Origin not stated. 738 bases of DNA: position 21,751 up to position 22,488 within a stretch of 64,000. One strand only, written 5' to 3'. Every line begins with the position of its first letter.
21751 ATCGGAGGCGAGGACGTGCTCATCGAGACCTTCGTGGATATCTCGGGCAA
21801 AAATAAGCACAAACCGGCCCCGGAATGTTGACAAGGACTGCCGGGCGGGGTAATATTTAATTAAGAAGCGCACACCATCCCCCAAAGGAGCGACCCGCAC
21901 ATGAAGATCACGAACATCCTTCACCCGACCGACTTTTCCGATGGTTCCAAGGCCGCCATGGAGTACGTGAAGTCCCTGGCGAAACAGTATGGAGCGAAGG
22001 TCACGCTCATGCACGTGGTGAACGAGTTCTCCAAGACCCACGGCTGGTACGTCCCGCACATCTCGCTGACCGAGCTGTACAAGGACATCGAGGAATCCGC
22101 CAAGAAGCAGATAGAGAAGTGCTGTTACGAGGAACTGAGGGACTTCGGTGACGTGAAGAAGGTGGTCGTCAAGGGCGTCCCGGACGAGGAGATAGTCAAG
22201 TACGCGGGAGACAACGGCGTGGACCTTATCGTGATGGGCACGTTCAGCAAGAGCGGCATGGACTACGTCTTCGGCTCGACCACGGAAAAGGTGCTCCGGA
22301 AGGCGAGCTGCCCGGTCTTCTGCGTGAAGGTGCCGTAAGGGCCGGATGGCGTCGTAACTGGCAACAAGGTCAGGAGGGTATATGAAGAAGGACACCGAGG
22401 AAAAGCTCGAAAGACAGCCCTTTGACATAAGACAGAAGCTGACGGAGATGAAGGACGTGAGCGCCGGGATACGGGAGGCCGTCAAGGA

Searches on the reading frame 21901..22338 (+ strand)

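Call 78: search_protein_families(library=pfam, proteins=[window:21901-22338:+], max_evalue=0.001)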
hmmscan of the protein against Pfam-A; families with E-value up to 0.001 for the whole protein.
window:21901-22338:+ (145 aa): 1 family
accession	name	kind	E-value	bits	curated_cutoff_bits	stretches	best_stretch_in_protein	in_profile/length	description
PF00582.32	Usp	-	3.7e-29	102.5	24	1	4-143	3-141/141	Universal stress protein family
